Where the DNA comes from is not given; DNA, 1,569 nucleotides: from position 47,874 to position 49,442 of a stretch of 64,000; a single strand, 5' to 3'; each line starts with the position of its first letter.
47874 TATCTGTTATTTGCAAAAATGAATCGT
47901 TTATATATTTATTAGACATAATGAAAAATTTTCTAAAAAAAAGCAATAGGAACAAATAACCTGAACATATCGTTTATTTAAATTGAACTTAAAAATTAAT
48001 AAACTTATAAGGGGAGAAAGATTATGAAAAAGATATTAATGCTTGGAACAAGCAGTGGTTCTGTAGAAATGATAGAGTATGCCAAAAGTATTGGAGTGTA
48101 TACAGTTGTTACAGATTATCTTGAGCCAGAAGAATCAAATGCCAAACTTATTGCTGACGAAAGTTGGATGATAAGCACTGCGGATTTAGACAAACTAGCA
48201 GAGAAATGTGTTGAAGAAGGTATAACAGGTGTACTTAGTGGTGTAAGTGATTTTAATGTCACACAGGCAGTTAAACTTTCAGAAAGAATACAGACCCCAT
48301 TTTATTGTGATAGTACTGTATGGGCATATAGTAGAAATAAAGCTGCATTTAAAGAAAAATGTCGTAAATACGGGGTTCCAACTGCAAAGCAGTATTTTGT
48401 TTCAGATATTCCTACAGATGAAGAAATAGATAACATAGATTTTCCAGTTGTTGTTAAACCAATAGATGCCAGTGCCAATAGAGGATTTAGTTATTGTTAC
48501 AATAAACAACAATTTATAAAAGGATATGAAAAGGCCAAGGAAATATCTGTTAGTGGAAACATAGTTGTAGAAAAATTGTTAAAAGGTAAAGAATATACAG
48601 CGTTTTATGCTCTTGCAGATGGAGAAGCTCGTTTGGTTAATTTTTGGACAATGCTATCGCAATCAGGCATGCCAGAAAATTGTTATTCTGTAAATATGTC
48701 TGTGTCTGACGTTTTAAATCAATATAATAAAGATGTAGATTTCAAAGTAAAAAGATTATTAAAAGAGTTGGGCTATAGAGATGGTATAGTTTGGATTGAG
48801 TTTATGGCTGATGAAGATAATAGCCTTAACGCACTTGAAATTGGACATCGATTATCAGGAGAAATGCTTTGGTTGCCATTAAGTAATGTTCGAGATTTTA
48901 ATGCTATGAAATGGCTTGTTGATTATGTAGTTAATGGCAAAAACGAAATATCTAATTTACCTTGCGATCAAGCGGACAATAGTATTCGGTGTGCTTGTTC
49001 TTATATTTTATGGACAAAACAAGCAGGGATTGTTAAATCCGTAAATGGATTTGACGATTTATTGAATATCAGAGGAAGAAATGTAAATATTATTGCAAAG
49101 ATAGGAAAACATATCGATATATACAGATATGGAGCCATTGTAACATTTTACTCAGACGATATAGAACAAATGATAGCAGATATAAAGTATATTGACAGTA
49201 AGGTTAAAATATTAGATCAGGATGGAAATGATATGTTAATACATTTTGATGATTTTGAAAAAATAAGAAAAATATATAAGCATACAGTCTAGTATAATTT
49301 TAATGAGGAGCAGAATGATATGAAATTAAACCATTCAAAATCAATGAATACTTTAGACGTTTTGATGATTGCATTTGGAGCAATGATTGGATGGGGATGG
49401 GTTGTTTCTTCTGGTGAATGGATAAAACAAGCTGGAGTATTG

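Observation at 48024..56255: Amino-acid permease between two ATP-grasp ligases inside a Wzx/Wzy glycan operon: predicted pathway for an amino-acid (or dipeptide) amide-decorated sugar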

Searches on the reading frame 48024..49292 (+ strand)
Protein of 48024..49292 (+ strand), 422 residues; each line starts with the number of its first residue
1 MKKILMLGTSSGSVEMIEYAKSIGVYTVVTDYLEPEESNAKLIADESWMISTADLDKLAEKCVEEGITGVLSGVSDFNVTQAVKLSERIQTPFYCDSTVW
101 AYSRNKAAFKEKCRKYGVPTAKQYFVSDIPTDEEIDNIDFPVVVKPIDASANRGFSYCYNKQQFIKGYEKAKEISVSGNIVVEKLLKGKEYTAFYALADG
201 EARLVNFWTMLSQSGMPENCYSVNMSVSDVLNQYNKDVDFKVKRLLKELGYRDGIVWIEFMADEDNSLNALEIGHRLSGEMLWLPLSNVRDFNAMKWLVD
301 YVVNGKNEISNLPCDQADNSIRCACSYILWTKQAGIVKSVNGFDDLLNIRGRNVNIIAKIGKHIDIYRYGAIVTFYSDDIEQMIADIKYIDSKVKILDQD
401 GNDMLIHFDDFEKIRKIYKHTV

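Call 3: search_protein_families(library=pfam, proteins=[window:48024-49292:+])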
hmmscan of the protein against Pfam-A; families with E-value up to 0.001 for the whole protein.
window:48024-49292:+ (422 aa): 5 families
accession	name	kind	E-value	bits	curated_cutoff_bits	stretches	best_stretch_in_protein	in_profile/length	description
PF13535.11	ATP-grasp_4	-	2.9e-11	43.7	27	1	138-279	1-155/160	ATP-grasp domain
PF02786.22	CPSase_L_D2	-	3.6e-07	30.4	19.8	1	106-280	2-183/211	Carbamoyl-phosphate synthase L chain, ATP binding domain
PF02222.28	ATP-grasp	-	3.9e-06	27.1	27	1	114-276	4-162/179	ATP-grasp domain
PF01071.24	GARS_A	-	4.5e-06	27.1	27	1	106-202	3-104/194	Phosphoribosylglycinamide synthetase, ATP-grasp (A) domain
PF02655.19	ATP-grasp_3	-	0.0002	21.9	23.2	1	129-279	18-159/160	ATP-grasp domain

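Call 6: search_protein_families(library=ncbifam, proteins=[window:48024-49292:+])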
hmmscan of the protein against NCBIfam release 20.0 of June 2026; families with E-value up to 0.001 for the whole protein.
window:48024-49292:+ (422 aa): 24 families
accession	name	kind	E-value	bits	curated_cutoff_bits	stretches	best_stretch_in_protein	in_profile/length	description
NF002563.0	PRK02186.1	subfamily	8.3e-16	57.4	625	1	50-309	53-308/890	argininosuccinate lyase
NF005543.0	PRK07206.1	subfamily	1.6e-12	46.8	302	1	50-390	54-404/416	hypothetical protein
NF006766.0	PRK09288.1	equivalog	1.9e-11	43.3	339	1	2-186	13-198/396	formate-dependent phosphoribosylglycinamide formyltransferase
NF010623.0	PRK14016.1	subfamily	1.4e-09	36.7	877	1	102-191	211-300/871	cyanophycin synthetase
NF002378.0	PRK01372.1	subfamily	4.6e-09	35.4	243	1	101-194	96-187/305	D-alanine--D-alanine ligase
NF002527.0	PRK01966.1-3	equivalog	6.2e-09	35.5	310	1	94-204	107-219/332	D-alanine--D-alanine ligase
TIGR01142.1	purT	equivalog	8.2e-09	34.8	502.15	1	3-187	1-186/380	phosphoribosylglycinamide formyltransferase 2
NF047900.1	AspMetLigLdmS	equivalog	2.7e-08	33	475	1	94-307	116-327/383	L-aspartate--L-methionine ligase LdmS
TIGR01205.1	D_ala_D_alaTIGR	subfamily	8.2e-08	31.6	245.65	1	101-193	102-198/318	D-alanine--D-alanine ligase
TIGR02068.2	cya_phycin_syn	equivalog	9.1e-08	30.6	850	1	102-191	210-299/862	cyanophycin synthetase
NF041595.1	dap_A_syn_DdaF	equivalog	1e-07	31.1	840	1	45-280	56-295/424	dapdiamide A synthase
TIGR01369.1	CPSaseII_lrg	equivalog_domain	9.9e-07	26.7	1027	1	104-304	668-866/1052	carbamoyl-phosphate synthase (glutamine-hydrolyzing) large subunit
TIGR03909.1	pyrrolys_PylC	equivalog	2.7e-06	26.3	248.3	1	6-201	4-181/374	3-methylornithine--L-lysine ligase PylC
NF009406.0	PRK12767.1-5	equivalog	7.3e-06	25.3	271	1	54-192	59-195/327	carbamoyl phosphate synthase-like protein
NF004085.0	PRK05586.1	equivalog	8.4e-06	24.9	723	1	122-278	135-294/448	acetyl-CoA carboxylase biotin carboxylase subunit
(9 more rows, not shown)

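Call 7: search_solved_structures(query=window:48024-49292:+, max_evalue=0.01)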
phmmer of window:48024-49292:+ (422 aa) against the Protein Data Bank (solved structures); distinct sequences matched with E-value up to 0.01: 21.
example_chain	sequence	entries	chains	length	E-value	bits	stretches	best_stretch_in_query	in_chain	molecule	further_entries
4dim_A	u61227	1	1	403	5.9e-14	55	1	2-282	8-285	Phosphoribosylglycinamide synthetase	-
1ulz_A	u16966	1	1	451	6e-13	51.7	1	3-300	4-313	pyruvate carboxylase n-terminal domain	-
7kct_A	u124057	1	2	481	3.5e-12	49.2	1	2-299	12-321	2-oxoglutarate carboxylase small subunit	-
7kbl_A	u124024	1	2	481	3.5e-12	49.2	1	2-299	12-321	2-oxoglutarate carboxylase small subunit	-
7kc7_A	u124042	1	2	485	8.9e-11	44.6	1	2-299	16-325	2-oxoglutarate carboxylase small subunit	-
2yw2_A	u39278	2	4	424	5.8e-07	32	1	50-201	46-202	Phosphoribosylamine--glycine ligase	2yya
3lp8_A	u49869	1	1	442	1.2e-06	31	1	103-202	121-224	Phosphoribosylamine-glycine ligase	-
7r8p_A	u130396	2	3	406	1.8e-06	30.4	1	93-296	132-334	ATP-grasp domain-containing protein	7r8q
2ip4_A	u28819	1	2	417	2.2e-06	30.1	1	53-204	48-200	Phosphoribosylamine--glycine ligase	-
1ce8_A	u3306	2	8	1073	0.00014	24.2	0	133-277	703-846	PROTEIN (CARBAMOYL-PHOSPHATE SYNTHASE) | carbamoyl phosphate synthetase large chain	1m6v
1bxr_A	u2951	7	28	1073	0.00014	24.2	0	133-277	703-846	CARBAMOYL-PHOSPHATE SYNTHASE | CARBAMOYL PHOSPHATE SYNTHETASE: LARGE SUBUNIT | CARBAMOYL PHOSPHATE SYNTHETASE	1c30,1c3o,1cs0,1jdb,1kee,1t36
3r23_A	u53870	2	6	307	0.00017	23.9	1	128-193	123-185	D-alanine--D-alanine ligase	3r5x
8hz5_A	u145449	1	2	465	0.00026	23.3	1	105-280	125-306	Biotin carboxylase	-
7lgn_A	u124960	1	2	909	0.00069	21.9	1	113-193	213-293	Cyanophycin synthase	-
1a9x_A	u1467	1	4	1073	0.0018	20.6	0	105-201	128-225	CARBAMOYL PHOSPHATE SYNTHETASE (LARGE CHAIN)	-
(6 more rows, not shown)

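Call 10: find_homologous_proteins(query=window:48024-49292:+)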
Query window:48024-49292:+ (422 aa): 356 proteins with E <= 0.001 among 6928 candidates; the best 120 are listed.
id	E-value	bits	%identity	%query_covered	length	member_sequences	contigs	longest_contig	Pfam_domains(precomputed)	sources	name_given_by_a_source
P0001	1.1e-282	955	100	100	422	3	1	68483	PF13535.12,PF02786.23,PF02222.28,PF01071.25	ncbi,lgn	-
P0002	1.3e-182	625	63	100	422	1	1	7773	PF13535.12,PF02786.23,PF01071.25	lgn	-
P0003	1.0e-164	566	58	99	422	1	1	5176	PF13535.12,PF02786.23,PF07478.19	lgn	-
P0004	1.5e-151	523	53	99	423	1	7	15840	PF13535.12,PF02786.23,PF07478.19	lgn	-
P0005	1.1e-143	497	52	99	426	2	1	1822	PF13535.12,PF02786.23,PF01071.25,PF07478.19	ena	-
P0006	8.2e-143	494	51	99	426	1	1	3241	PF13535.12,PF02786.23,PF07478.19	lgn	-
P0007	2.1e-141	490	51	100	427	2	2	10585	PF13535.12,PF02786.23,PF07478.19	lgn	-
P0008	1.1e-140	487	51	99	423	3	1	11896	PF13535.12,PF02786.23,PF07478.19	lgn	-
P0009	3.6e-140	486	50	100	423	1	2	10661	PF13535.12,PF02786.23,PF07478.19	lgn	-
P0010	1.9e-137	477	47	99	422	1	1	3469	PF13535.12,PF02786.23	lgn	-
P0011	4.3e-133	462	48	100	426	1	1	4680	PF13535.12,PF02786.23,PF07478.19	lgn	-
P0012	5.4e-132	459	47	100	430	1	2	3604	PF13535.12,PF02786.23,PF07478.19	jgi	-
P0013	4.3e-131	456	64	73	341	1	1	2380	PF13535.12,PF02786.23,PF01071.25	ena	-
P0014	2.0e-124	434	47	99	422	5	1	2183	PF13535.12,PF02786.23,PF01071.25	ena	-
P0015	1.9e-123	431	45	99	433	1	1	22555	PF13535.12,PF02786.23,PF02655.20,PF07478.19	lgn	-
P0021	2.2e-120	420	45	99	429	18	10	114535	PF13535.12,PF02786.23,PF02655.20,PF01071.25,PF18603.8,PF07478.19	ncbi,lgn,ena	-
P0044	3.2e-117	410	44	99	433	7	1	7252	PF13535.12,PF02786.23,PF02655.20,PF01071.25,PF18603.8,PF07478.19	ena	-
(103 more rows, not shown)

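Call 16: find_related_loci(query=A1, collection=genome_contigs, flank=8000)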
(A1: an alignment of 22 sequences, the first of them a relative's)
Query A1 (422 aa) in genome_contigs; peptide patterns used: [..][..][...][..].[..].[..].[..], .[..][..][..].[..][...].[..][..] (x = any residue, [..] = any of these).
87 stretches matched a pattern; 57 encode a relative of the query (tblastn E <= 1e-3); 57 distinct loci.
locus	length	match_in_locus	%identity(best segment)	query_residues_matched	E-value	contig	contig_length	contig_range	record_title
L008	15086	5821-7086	91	1-422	0e+0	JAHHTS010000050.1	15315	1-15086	MAG: Oscillospiraceae bacterium isolate MAG088 MAG088_50, whole genome shotgun sequence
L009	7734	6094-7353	42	1-420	5e-124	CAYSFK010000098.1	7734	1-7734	MAG TPA_asm: uncultured Oscillospiraceae bacterium isolate SRP192927_co4_1091 genome assembly, contig: NODE_24819_length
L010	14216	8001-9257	43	1-419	3e-123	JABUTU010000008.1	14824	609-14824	MAG: Marinilabiliaceae bacterium isolate MAG47 c_000000001505, whole genome shotgun sequence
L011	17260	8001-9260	45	1-419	3e-122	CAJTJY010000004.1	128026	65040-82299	MAG TPA_asm: uncultured Lachnospiraceae bacterium isolate MGBC101638 genome assembly, contig: MGBC101638.4, whole genome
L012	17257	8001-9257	43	1-419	6e-122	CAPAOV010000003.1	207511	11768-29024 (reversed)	MAG TPA_asm: uncultured Eubacterium sp. isolate MGBC123555 genome assembly, contig: MGBC123555.3, whole genome shotgun s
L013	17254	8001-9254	43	1-418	5e-121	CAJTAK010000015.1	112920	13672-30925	Clostridia bacterium isolate A46_38.BP.DSS genome assembly, contig: MGBC000058.15, whole genome shotgun sequence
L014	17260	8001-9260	45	1-419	3e-120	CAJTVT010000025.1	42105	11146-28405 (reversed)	MAG TPA_asm: uncultured Lachnospiraceae bacterium isolate MGBC116954 genome assembly, contig: MGBC116954.25, whole genom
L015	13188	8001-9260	40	1-420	9e-119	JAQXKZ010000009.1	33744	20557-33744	MAG: Clostridiales bacterium isolate SUG1290 k141_1363804, whole genome shotgun sequence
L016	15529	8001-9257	41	1-419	2e-117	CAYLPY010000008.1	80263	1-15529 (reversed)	MAG TPA_asm: uncultured Muribaculaceae bacterium isolate SRP350583_co1_201 genome assembly, contig: NODE_388_length_8026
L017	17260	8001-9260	41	1-419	3e-117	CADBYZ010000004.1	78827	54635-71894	MAG: Ruminococcaceae bacterium isolate RUG14429 genome assembly, contig: RUG14429_asm_4, whole genome shotgun sequence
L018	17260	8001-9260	41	1-419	7e-117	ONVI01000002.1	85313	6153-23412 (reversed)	uncultured Clostridiales bacterium isolate RUG674 genome assembly, contig: scaffold_50, whole genome shotgun sequence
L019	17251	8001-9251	43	1-419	2e-116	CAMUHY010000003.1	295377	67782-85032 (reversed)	MAG TPA_asm: uncultured Eubacterium sp. isolate SRR14038234_bin.83_metawrap_v1.3_MAG genome assembly, contig: NODE.7_len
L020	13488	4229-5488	41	1-420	8e-117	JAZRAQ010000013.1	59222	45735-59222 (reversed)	MAG: Acutalibacteraceae bacterium isolate T1900045140_TC20190134.MAGScoT_cleanbin_000009 SGB_4914_k141_1255047, whole ge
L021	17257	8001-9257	41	1-419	2e-116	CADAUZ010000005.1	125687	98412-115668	MAG: Ruminococcaceae bacterium isolate RUG13650 genome assembly, contig: RUG13650_asm_5, whole genome shotgun sequence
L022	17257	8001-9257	42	1-419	3e-116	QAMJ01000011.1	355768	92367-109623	MAG: Clostridiales bacterium isolate CIM:MAG 701 contig_7083, whole genome shotgun sequence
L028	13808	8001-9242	42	1-415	3e-114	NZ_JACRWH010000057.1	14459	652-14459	Holdemanella hominis strain L34 G9_D3_34_ctg0057, whole genome shotgun sequence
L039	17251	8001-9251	40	2-419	2e-109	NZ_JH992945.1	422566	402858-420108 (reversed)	Bacteroides oleiciplenus YIT 12058 supercont1.6, whole genome shotgun sequence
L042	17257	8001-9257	40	2-419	3e-107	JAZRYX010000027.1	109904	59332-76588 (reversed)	MAG: Lachnospiraceae bacterium isolate T1900044949_TA20190002.MAGScoT_cleanbin_000018 SGB_3543_k141_916668, whole genome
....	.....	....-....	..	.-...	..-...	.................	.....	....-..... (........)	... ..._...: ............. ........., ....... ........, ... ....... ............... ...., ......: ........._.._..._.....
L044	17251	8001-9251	40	1-417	2e-107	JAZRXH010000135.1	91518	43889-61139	MAG: Eubacteriales bacterium isolate T1900044951_TA20190004.MAGScoT_cleanbin_000010 SGB_3658_k141_2258790, whole genome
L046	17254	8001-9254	41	1-418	2e-109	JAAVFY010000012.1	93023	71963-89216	MAG: Bacteroidales bacterium isolate Mgla_MAG_3-bin_1 c_000000000468, whole genome shotgun sequence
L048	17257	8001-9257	39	1-419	2e-107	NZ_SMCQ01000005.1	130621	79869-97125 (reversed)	Longibaculum muris strain DSM 29487 Ga0244711_105, whole genome shotgun sequence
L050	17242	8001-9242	39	1-414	4e-99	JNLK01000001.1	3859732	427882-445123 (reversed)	Lachnospiraceae bacterium AC2029 BO12DRAFT_scf7180000000002_quiver.1_C, whole genome shotgun sequence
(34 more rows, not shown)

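Call 22: search_protein_families(library=pfam, proteins=[L011:9271-10800:+, L011:7000-7971:+, L013:7311-7991:+, L017:9293-9904:+, L012:6994-7890:+, L019:9388-10974:+, L044:9350-10768:+, L048:9288-10571:+, L013:9342-10391:+, L039:9272-10399:+], max_evalue=0.01)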
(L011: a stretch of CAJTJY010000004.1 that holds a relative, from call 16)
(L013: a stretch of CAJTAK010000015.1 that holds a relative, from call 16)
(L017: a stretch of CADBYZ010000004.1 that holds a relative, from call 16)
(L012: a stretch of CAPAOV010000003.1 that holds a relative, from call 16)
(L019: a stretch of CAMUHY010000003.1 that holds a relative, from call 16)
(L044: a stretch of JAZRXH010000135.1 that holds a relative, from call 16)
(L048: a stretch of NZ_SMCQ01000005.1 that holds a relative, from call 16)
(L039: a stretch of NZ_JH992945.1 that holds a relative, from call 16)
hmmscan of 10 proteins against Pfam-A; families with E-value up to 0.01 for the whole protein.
L011:9271-10800:+ (509 aa): 1 family
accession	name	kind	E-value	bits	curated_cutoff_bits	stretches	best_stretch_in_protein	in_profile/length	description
PF02028.23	BCCT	-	2.4e-124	415.9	27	1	13-503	2-485/485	BCCT, betaine/carnitine/choline family transporter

L011:7000-7971:+ (323 aa): 0 families

L013:7311-7991:+ (226 aa): 1 family
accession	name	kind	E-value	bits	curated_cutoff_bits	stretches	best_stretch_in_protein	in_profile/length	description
PF02397.22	Bac_transf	-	7.2e-59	198.8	27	1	7-181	1-178/179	Bacterial sugar transferase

L017:9293-9904:+ (203 aa): 0 families

L012:6994-7890:+ (298 aa): 8 families
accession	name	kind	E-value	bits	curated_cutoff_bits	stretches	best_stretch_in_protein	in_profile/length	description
PF01381.28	HTH_3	-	1e-12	48.3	23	1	10-62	1-53/55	Helix-turn-helix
PF13560.12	HTH_31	-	2.4e-06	28.2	27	1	7-61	3-58/64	Helix-turn-helix domain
PF12844.13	HTH_19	-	1.8e-05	25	30.2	1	7-65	1-59/64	Helix-turn-helix domain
PF15731.11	MqsA_antitoxin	-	0.00044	20.8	30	1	6-56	70-120/131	Antitoxin component of bacterial toxin-antitoxin system, MqsA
PF07022.19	Phage_CI_repr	-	0.00072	20.3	22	1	9-68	2-61/65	Bacteriophage CI repressor helix-turn-helix domain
PF14549.12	P22_Cro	-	0.001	19.2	30.2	1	21-45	12-34/60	DNA-binding transcriptional regulator Cro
PF00483.29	NTP_transferase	-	0.0016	18.5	21.2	1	95-145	27-78/245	Nucleotidyl transferase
PF13384.12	HTH_23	-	0.0052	17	24.6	0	8-38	9-37/50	Homeodomain-like domain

L019:9388-10974:+ (528 aa): 1 family
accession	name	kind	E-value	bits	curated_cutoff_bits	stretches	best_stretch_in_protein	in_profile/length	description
PF00474.23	SSF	-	1.6e-35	123.2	22.8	1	32-426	1-406/406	Sodium:solute symporter family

L044:9350-10768:+ (472 aa): 1 family
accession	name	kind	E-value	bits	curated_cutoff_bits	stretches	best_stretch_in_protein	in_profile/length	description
PF00474.23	SSF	-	1.6e-38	133.1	22.8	1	36-426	1-406/406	Sodium:solute symporter family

L048:9288-10571:+ (427 aa): 1 family
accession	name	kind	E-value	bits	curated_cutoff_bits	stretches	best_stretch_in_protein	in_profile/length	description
PF02028.23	BCCT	-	1.1e-06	27.9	27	1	130-299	181-362/485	BCCT, betaine/carnitine/choline family transporter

L013:9342-10391:+ (349 aa): 4 families
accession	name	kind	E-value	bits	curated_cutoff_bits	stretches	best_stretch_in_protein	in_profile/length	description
PF02388.22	FemAB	-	5.4e-15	55.6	24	2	126-225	135-233/406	FemAB family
PF13480.13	Acetyltransf_6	-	6e-15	56.1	22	1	161-288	6-137/143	Acetyltransferase (GNAT) domain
PF04339.18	FemAB_like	-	6.2e-05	22.7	27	1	158-286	179-312/369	Peptidogalycan biosysnthesis/recognition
PF09924.15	LPG_synthase_C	-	0.0034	16.9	27.5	1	163-286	120-244/298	Phosphatidylglycerol lysyltransferase, C-terminal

L039:9272-10399:+ (375 aa): 1 family
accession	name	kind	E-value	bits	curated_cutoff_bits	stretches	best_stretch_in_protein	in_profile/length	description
PF07396.17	Porin_O_P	-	4.1e-06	26.7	20.9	1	36-174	4-150/370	Phosphate-selective porin O and P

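Call 24: search_protein_families(library=ncbifam, proteins=[L011:9271-10800:+, L019:9388-10974:+, L044:9350-10768:+, L048:9288-10571:+, L011:7000-7971:+, L017:9293-9904:+, L028:9279-10709:+], max_evalue=0.001)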
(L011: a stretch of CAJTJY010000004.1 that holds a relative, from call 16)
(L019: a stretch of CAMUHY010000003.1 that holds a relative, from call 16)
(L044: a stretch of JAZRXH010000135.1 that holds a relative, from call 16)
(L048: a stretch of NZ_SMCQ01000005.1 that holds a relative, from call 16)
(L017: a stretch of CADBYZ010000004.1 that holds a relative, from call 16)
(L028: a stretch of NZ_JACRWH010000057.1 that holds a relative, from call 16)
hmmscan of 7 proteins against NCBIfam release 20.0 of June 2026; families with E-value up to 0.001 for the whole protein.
L011:9271-10800:+ (509 aa): 5 families
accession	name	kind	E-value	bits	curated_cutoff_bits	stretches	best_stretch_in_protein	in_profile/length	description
TIGR00842.1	bcct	subfamily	9e-108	360.9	407.55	1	50-503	1-452/452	BCCT family transporter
NF002887.1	PRK03356.1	equivalog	2.6e-105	353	541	1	3-500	4-496/497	L-carnitine/gamma-butyrobetaine antiporter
NF047988.1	betaine_BCCT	equivalog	1.2e-90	304.4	650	1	16-502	6-483/483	glycine betaine uptake BCCT transporter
NF007412.0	PRK09950.1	equivalog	3.5e-81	273.4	647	1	16-505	16-501/536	BCCT family transporter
NF007399.1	PRK09928.1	subfamily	5.7e-68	229.5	695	1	5-505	8-503/675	choline BCCT transporter BetT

L019:9388-10974:+ (528 aa): 11 families
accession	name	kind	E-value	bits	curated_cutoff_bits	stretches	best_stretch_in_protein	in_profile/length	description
TIGR00813.1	sss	superfamily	4.7e-38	131.3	184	1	32-426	1-411/411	sodium/solute symporter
TIGR03648.1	Na_symport_lg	subfamily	3.8e-32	111.5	320.75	2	8-204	5-198/547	VC_2705 family sodium/solute symporter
TIGR02119.1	panF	equivalog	4.4e-31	108.4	328.05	1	6-470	5-469/471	sodium/pantothenate symporter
TIGR02121.1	Na_Pro_sym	equivalog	1.4e-25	90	515.5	1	5-476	4-476/488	sodium/proline symporter PutP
NF011948.0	PRK15419.1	equivalog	7.5e-14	51.5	955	1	7-452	10-464/502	sodium/proline symporter PutP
NF006903.2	PRK09395.1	subfamily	1.2e-11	43.7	750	1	6-470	38-522/552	cation/acetate symporter ActP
TIGR02711.1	symport_actP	equivalog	4.7e-09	35.5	1099.25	1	14-433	43-475/549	cation/acetate symporter ActP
NF009135.0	PRK12488.1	subfamily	6.9e-08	31.5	850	1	2-443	31-485/549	cation/acetate symporter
NF007790.0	PRK10484.1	equivalog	7.9e-06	25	401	1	11-478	13-490/527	solute:sodium symporter family transporter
NF058657.1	MncbAcdTpMctC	equivalog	2.5e-05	22.9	670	1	10-439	14-458/527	monocarboxylic acid transporter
NF046076.1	monocarbox_MctP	equivalog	0.00059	18.6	625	0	26-465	28-469/481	monocarboxylate uptake permease MctP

L044:9350-10768:+ (472 aa): 7 families
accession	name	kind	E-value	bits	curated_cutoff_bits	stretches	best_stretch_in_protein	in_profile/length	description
TIGR00813.1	sss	superfamily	4.6e-44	151.1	184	1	36-426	1-411/411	sodium/solute symporter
TIGR02121.1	Na_Pro_sym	equivalog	5e-38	131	515.5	1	9-466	4-472/488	sodium/proline symporter PutP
TIGR02119.1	panF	equivalog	2e-32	112.9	328.05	1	10-461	5-466/471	sodium/pantothenate symporter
NF011948.0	PRK15419.1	equivalog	4.3e-22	78.7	955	1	5-464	4-474/502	sodium/proline symporter PutP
NF007790.0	PRK10484.1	equivalog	1.6e-17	63.5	401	2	248-430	264-448/527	solute:sodium symporter family transporter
TIGR03648.1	Na_symport_lg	subfamily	3.2e-15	55.6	320.75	2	299-435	343-482/547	VC_2705 family sodium/solute symporter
NF006903.2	PRK09395.1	subfamily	7.8e-06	24.5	750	1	9-432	38-477/552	cation/acetate symporter ActP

L048:9288-10571:+ (427 aa): 0 families

L011:7000-7971:+ (323 aa): 0 families

L017:9293-9904:+ (203 aa): 0 families

L028:9279-10709:+ (476 aa): 14 families
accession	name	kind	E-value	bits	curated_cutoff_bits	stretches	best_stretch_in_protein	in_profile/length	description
TIGR00909.1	2A0306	subfamily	3.3e-45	154.8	556.8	1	8-455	3-428/429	amino acid transporter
NF053761.1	BrChAATpBcaP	equivalog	1.5e-37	129.8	690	1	6-459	20-454/460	branched-chain amino acid transporter BcaP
TIGR00908.1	2A0305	equivalog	1.3e-30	106.7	381.75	1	9-434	13-409/442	ethanolamine permease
TIGR00911.1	2A0308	subfamily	1.1e-25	90.2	701.8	1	6-459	44-479/505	L-type amino acid transporter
TIGR00906.1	2A0303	subfamily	2.3e-24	85.7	681.7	1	7-398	30-432/602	cationic amino acid transport permease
TIGR00913.1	2A0310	subfamily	4.1e-18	65.4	578.7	1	8-459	2-460/480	amino acid permease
TIGR01773.1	GABAperm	equivalog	9.5e-15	54.3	678.1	1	5-430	9-427/452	GABA permease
NF008484.0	PRK11387.1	equivalog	2.7e-14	53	716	1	8-462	14-459/471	S-methylmethionine permease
NF040513.1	antiport_TyrP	equivalog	1.4e-13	50.4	630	1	44-433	33-425/465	tyrosine-tyramine antiporter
TIGR03813.2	Gln_GABA_anti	equivalog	3.7e-13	49.3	650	1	55-451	45-440/479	glutamine/gamma-aminobutyrate antiporter GadC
NF008094.0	PRK10836.1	subfamily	1.6e-11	43.7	735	1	7-395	14-400/489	amino acid permease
NF008466.1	PRK11357.1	equivalog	6.9e-11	41.7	800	1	6-434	6-422/446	fructoselysine/psicoselysine transporter FrlA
NF007876.0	PRK10580.1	equivalog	6.1e-10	38.5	736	1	7-463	8-452/457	proline-specific permease ProY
NF008245.0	PRK11021.1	equivalog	4.4e-08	32.6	284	1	44-362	41-334/419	L-methionine/branched-chain amino acid transporter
